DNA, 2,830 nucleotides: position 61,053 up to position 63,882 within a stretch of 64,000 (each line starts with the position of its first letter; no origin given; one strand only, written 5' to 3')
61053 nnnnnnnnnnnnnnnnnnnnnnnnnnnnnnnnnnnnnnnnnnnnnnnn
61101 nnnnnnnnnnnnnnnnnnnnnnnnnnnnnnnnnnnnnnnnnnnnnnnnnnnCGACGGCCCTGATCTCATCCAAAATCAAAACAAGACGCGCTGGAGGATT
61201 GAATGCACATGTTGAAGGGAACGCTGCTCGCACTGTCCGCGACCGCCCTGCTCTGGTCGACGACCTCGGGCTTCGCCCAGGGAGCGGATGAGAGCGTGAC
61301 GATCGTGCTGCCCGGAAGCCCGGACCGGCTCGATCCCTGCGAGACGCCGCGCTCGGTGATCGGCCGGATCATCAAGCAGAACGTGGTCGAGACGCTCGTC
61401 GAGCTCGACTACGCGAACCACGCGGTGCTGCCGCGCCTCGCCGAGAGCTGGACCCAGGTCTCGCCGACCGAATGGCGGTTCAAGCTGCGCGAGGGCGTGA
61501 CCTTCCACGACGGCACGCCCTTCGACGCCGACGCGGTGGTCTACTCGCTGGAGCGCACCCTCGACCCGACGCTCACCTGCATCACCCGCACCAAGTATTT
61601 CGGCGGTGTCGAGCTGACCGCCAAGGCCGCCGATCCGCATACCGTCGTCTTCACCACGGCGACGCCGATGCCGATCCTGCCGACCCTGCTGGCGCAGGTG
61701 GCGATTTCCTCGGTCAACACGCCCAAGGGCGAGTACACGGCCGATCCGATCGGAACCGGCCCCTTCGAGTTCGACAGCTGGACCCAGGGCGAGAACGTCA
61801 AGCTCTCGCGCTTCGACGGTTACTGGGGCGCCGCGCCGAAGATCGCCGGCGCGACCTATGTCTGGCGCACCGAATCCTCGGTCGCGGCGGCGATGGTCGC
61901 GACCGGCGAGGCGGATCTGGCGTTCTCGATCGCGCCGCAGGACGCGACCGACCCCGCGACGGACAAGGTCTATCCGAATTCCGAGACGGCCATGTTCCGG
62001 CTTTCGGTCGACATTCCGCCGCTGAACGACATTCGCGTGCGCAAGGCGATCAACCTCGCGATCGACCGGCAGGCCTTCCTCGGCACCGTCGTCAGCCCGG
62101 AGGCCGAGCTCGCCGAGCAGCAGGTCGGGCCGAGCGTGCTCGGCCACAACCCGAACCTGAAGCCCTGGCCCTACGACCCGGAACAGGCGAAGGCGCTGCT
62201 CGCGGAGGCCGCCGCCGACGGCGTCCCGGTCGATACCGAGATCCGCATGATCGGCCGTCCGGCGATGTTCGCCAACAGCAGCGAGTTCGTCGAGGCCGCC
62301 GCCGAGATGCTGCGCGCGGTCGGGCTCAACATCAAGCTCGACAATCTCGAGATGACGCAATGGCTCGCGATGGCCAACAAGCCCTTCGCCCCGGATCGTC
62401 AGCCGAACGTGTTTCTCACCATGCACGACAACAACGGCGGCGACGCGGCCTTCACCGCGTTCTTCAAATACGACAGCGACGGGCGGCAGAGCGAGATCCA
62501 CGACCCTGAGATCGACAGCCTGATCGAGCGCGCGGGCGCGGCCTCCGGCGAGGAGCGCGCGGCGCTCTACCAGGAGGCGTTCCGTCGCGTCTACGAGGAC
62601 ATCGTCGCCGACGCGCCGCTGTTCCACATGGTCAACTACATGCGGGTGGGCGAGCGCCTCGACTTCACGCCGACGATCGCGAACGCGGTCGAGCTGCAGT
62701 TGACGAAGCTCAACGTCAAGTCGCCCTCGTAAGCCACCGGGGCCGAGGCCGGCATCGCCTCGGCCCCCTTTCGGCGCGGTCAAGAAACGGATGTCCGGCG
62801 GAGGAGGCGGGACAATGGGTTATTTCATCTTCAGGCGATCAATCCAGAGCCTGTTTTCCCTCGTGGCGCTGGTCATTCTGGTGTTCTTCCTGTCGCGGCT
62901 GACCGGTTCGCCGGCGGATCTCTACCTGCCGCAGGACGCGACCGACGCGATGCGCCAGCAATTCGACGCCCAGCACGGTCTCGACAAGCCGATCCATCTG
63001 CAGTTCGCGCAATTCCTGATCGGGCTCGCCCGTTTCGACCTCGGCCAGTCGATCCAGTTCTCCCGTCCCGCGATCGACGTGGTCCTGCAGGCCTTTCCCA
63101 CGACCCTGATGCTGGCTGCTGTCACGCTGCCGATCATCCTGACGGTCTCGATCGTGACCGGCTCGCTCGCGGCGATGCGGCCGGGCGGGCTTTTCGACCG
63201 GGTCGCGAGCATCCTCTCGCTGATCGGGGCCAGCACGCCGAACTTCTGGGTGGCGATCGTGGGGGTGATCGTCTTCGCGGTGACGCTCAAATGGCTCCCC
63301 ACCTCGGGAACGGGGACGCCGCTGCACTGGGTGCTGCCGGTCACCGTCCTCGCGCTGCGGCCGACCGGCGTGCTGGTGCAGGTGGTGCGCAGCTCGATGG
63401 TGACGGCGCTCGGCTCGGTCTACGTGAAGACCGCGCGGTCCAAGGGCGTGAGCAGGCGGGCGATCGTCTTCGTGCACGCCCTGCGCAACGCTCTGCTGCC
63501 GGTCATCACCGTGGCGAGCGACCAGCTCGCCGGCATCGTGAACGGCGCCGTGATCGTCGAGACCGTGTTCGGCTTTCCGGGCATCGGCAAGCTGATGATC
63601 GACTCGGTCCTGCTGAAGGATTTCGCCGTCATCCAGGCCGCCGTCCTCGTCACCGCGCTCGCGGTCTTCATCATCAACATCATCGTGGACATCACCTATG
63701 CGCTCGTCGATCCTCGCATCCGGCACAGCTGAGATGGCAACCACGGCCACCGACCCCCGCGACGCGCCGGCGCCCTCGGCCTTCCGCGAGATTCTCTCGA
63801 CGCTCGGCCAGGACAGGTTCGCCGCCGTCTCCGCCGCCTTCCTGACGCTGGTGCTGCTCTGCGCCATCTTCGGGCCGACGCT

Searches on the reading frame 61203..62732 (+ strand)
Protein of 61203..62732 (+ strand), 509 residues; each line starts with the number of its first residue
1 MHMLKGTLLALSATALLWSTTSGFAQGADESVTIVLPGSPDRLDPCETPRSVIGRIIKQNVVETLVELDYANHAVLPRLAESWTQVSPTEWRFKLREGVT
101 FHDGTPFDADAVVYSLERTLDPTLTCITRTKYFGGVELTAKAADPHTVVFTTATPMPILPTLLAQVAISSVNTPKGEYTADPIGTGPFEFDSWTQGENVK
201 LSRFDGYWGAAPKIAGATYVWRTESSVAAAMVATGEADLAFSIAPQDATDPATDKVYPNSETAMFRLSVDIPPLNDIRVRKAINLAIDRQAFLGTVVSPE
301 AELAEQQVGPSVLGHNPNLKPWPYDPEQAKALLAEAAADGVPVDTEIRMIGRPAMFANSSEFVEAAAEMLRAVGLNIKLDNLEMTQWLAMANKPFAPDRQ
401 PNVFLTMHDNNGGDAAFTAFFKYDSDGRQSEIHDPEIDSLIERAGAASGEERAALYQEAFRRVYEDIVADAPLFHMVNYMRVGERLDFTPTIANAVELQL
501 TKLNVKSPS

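Call 47: search_protein_families(library=pfam, proteins=[window:61203-62732:+])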
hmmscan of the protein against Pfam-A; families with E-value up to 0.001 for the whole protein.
window:61203-62732:+ (509 aa): 1 family
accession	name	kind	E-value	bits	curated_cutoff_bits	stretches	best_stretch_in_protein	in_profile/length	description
PF00496.27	SBP_bac_5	-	3e-73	247.5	32.4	1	75-390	2-328/368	Bacterial extracellular solute-binding proteins, family 5 Middle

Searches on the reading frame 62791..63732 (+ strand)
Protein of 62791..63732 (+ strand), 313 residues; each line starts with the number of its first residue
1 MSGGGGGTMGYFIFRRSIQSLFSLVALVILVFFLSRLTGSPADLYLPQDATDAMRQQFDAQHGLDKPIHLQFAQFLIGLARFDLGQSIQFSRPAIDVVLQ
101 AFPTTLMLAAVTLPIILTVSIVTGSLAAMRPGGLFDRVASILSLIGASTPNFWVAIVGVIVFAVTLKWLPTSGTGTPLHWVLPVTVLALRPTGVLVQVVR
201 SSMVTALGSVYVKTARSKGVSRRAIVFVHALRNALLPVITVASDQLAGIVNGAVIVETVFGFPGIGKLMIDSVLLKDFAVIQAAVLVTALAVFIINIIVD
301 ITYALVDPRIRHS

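Call 47: search_protein_families(library=pfam, proteins=[window:62791-63732:+])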
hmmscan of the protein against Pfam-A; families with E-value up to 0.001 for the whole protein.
window:62791-63732:+ (313 aa): 2 families
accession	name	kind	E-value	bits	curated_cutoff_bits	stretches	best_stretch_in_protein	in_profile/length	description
PF00528.27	BPD_transp_1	-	3e-36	125.3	26.4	1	121-312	2-184/184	Binding-protein-dependent transport system inner membrane component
PF19300.4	BPD_transp_1_N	-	1.5e-05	25.6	23.8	1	11-108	3-113/114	Binding-prot-dependent transport system membrane comp, N-term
